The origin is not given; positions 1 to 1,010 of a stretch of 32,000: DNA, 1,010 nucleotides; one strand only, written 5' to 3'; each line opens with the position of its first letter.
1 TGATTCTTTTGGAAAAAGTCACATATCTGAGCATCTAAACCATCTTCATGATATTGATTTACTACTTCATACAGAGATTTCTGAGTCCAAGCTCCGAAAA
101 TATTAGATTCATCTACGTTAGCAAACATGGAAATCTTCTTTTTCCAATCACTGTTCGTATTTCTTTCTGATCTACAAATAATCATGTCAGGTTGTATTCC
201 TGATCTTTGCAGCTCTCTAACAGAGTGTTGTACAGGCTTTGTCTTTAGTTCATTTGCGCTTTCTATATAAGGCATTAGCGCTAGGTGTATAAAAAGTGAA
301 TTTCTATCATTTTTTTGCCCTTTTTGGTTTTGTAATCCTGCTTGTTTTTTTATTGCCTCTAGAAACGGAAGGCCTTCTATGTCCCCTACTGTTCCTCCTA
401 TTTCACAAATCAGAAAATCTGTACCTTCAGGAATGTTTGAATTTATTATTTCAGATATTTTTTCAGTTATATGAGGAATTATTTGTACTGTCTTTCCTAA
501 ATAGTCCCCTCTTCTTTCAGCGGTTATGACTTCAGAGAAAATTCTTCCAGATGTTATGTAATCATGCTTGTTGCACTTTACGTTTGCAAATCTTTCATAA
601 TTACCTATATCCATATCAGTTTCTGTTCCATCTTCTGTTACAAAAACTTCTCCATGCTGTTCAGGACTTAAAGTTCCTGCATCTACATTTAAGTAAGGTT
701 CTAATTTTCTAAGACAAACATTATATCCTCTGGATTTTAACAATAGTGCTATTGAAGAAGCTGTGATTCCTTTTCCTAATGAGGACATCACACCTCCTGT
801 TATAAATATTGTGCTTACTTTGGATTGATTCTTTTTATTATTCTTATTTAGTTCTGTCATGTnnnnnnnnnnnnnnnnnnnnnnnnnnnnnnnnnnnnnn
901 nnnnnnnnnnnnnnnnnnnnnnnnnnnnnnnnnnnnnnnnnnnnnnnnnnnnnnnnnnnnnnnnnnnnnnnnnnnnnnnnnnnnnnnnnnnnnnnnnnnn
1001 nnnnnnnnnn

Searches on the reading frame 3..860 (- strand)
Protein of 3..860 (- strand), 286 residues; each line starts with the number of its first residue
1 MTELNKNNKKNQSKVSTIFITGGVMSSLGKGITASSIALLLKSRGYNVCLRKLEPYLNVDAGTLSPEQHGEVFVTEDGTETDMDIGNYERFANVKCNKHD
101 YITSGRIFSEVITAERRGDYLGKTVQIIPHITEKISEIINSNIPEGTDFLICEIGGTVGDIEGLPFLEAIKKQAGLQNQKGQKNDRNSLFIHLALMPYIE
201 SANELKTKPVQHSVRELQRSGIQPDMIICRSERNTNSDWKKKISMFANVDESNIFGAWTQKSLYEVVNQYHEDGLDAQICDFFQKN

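Call 6: search_protein_families(library=pfam, proteins=[window:3-860:-], max_evalue=0.01)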
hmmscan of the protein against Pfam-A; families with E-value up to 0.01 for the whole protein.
window:3-860:- (286 aa): 1 family
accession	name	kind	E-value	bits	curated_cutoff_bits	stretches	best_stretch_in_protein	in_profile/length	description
PF06418.20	CTP_synth_N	-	7.4e-108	360.4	26.1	1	18-283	3-263/265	CTP synthase N-terminus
